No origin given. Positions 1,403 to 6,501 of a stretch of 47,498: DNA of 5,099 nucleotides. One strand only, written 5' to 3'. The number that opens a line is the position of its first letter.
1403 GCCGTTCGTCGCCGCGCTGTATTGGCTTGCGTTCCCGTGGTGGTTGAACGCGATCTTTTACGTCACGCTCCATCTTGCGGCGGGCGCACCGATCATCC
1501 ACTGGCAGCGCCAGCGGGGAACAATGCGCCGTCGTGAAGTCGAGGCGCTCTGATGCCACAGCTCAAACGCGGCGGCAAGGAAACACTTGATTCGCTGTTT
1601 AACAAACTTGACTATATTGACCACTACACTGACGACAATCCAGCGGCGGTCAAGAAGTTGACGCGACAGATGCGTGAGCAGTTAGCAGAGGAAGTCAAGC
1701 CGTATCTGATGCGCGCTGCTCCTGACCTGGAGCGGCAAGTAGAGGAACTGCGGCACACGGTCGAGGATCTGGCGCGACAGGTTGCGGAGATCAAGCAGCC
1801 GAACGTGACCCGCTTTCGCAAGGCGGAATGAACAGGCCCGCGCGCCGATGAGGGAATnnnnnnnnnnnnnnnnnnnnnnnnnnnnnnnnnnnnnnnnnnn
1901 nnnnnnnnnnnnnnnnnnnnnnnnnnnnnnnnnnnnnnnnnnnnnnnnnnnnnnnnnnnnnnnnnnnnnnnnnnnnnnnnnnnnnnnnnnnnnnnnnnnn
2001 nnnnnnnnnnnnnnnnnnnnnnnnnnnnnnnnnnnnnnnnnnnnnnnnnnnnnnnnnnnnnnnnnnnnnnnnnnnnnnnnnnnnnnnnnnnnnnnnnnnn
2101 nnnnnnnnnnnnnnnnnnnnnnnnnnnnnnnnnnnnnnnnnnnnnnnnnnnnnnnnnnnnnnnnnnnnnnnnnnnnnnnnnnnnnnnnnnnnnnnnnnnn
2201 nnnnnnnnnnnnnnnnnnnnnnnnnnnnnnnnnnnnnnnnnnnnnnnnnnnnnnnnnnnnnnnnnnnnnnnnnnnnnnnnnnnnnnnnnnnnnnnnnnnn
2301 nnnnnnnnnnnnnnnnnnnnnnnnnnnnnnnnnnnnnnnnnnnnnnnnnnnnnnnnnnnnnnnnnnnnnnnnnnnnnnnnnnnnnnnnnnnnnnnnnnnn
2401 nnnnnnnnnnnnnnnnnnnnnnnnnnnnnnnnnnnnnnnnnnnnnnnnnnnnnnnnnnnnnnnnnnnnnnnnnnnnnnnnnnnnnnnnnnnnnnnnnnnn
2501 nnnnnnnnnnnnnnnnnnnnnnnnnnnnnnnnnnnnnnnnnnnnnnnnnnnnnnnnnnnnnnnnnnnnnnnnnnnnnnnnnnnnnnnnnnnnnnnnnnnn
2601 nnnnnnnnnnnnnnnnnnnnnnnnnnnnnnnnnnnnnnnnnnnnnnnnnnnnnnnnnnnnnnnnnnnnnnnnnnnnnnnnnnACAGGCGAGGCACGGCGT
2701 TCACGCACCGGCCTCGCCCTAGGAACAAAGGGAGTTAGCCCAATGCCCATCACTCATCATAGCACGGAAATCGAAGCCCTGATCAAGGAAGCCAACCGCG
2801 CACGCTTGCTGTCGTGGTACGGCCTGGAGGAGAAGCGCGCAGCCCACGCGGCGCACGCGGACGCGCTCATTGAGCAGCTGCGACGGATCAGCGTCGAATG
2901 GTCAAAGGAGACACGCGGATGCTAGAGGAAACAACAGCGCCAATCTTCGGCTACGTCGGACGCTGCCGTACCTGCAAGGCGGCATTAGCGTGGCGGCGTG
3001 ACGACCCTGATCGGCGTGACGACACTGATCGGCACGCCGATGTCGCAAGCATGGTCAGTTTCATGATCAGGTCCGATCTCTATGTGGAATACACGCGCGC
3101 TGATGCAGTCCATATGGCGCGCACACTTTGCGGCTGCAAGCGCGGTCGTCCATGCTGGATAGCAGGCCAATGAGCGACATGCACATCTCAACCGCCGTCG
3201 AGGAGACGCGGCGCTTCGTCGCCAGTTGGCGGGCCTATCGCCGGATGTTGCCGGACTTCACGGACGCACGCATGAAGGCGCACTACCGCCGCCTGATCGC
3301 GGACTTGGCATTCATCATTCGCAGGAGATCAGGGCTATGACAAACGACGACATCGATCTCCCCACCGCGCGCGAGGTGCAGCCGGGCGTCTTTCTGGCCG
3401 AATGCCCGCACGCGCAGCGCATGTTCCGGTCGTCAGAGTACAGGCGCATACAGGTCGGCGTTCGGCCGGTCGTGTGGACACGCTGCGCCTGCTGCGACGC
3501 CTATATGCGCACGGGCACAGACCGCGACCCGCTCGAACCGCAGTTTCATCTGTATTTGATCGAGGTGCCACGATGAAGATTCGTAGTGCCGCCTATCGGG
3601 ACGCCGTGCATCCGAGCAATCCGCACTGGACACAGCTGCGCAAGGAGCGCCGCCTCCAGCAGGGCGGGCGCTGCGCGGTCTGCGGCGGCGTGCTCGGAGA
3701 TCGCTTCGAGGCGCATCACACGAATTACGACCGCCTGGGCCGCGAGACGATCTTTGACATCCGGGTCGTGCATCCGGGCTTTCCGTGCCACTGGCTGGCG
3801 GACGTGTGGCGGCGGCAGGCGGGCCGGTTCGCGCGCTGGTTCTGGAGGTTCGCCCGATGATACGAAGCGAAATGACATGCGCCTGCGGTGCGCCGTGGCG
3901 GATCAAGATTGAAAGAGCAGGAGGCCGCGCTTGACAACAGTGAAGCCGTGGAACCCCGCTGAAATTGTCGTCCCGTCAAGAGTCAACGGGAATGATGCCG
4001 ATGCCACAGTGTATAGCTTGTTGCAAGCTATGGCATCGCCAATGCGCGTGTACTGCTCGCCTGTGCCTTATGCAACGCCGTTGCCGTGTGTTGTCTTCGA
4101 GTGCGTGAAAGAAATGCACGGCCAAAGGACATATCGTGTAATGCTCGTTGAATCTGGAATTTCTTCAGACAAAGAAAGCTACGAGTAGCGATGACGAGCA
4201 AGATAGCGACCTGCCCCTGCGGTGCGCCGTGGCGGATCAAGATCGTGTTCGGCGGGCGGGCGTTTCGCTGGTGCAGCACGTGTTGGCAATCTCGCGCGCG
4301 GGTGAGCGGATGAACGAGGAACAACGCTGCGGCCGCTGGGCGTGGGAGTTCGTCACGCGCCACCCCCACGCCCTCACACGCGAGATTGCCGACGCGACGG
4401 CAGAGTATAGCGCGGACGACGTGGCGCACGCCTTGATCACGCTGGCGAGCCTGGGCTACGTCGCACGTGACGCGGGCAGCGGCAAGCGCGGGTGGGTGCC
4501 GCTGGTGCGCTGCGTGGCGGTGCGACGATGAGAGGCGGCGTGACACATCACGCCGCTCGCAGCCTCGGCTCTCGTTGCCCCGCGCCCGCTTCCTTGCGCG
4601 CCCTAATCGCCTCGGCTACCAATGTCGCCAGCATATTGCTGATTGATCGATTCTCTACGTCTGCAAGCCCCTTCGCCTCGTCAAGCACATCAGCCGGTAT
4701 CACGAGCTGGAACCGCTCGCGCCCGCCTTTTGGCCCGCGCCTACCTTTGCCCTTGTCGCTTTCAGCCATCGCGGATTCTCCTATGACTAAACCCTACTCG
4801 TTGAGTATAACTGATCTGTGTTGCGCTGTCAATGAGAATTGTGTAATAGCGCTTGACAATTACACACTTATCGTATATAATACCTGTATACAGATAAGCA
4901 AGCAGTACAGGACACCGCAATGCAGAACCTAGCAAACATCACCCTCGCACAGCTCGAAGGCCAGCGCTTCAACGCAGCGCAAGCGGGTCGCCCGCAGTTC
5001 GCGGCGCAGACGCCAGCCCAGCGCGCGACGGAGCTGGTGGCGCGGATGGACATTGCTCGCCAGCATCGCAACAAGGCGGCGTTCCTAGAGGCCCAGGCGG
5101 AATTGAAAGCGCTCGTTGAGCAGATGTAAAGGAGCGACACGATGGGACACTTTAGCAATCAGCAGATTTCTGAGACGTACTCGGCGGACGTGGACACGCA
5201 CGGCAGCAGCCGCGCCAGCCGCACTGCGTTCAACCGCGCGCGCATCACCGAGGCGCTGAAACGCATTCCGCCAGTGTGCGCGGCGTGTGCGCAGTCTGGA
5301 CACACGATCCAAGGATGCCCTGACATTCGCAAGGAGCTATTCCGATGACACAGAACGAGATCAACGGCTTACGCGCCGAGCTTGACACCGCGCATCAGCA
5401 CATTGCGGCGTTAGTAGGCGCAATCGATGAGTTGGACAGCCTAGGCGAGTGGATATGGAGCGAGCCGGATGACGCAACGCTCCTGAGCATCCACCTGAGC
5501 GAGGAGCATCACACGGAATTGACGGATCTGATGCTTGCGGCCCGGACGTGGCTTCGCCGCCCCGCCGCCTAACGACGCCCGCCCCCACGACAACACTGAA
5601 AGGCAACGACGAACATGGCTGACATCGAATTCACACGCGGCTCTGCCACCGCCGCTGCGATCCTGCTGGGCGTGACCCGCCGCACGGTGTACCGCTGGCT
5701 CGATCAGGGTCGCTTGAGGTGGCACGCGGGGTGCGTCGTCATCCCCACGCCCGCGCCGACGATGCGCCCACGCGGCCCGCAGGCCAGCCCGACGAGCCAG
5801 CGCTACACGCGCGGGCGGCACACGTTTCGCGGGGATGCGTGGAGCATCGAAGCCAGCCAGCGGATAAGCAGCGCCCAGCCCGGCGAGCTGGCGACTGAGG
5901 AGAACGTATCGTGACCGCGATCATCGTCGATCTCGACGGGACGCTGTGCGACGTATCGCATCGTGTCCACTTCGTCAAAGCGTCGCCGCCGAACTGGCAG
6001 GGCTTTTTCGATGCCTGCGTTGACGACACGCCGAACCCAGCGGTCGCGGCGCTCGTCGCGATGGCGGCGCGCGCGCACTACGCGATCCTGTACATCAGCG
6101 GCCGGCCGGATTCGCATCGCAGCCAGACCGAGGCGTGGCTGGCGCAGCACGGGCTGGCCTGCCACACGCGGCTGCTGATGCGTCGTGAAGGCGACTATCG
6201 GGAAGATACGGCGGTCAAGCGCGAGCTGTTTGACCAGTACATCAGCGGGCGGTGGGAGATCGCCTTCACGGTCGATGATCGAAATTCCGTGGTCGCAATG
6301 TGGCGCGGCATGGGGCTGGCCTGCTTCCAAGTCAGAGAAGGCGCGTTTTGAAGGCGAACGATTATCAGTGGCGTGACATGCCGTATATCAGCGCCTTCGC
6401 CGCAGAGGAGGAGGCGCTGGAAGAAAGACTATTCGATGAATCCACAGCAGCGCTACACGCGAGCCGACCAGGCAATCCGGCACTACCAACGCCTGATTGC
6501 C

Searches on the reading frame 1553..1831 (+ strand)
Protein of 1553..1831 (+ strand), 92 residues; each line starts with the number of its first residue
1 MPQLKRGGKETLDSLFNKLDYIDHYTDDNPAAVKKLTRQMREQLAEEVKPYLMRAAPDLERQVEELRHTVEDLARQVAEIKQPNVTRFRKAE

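Call 13: search_protein_families(library=pfam, proteins=[window:1553-1831:+], max_evalue=0.01)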
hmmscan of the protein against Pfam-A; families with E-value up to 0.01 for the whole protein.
window:1553-1831:+ (92 aa): 6 families
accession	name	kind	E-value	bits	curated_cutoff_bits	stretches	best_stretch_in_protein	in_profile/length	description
PF17383.7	kleA_kleC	-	0.00089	20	25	1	27-71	10-48/76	Uncharacterized KorC regulated protein A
PF07201.16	HrpJ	-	0.0011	19.7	25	1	6-80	23-97/166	HrpJ-like domain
PF01442.23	Apolipoprotein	-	0.0028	17.8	90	1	33-79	31-172/190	Apolipoprotein A1/A4/E domain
PF14357.11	DUF4404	-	0.0069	17.5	27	0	9-54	2-47/83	Domain of unknown function (DUF4404)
PF07200.18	Mod_r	-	0.008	16.6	30.1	1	9-82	5-75/146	Modifier of rudimentary (Mod(r)) protein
PF10046.14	BLOC1_2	-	0.0081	16.9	33.4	0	40-80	50-91/96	Biogenesis of lysosome-related organelles complex-1 subunit 2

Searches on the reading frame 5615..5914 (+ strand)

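Call 13: search_protein_families(library=pfam, proteins=[window:5615-5914:+], max_evalue=0.01)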
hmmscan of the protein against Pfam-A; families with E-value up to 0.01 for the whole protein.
window:5615-5914:+ (99 aa): 6 families
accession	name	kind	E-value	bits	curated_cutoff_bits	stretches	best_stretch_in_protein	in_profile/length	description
PF13384.12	HTH_23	-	1.4e-05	25.1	24.6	1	10-30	19-39/50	Homeodomain-like domain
PF12728.13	HTH_17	-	3.3e-05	24.5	27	1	14-35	7-29/51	Helix-turn-helix domain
PF13518.12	HTH_28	-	0.00023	21.6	25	1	9-31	13-35/52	Helix-turn-helix domain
PF02954.25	HTH_8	-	0.00049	20.2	22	1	5-28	15-38/42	Bacterial regulatory protein, Fis family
PF13551.12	HTH_29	-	0.0036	17.8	28.1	1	11-30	15-34/64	Winged helix-turn helix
PF15943.11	YdaS_toxin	-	0.0095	16.2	30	0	7-30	7-30/65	Bacterial toxin YdaS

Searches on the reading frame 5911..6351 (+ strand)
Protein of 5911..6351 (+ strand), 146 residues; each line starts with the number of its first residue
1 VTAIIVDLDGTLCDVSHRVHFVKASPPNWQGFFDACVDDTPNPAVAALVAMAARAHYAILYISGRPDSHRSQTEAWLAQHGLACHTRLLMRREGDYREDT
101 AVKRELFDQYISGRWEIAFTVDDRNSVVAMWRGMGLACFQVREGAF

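Call 13: search_protein_families(library=pfam, proteins=[window:5911-6351:+], max_evalue=0.01)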
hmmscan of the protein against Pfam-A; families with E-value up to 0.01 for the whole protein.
window:5911-6351:+ (146 aa): 4 families
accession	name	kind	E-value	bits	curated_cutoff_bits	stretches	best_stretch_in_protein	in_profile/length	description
PF25109.1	HAD_PNKP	-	2.3e-39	135.2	27.6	1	2-146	2-143/143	Polynucleotide kinase PNKP phosphatase domain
PF03767.20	Acid_phosphat_B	-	9e-10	38.9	27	1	2-109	78-190/230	HAD superfamily, subfamily IIIB (Acid phosphatase)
PF24694.1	LNS2_PITM1-3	-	1.4e-07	32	27.7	1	44-116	25-96/124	PITM 1-3, LNS2 domain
PF00702.32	Hydrolase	-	0.0068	17.2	26.4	1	1-54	1-42/191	haloacid dehalogenase-like hydrolase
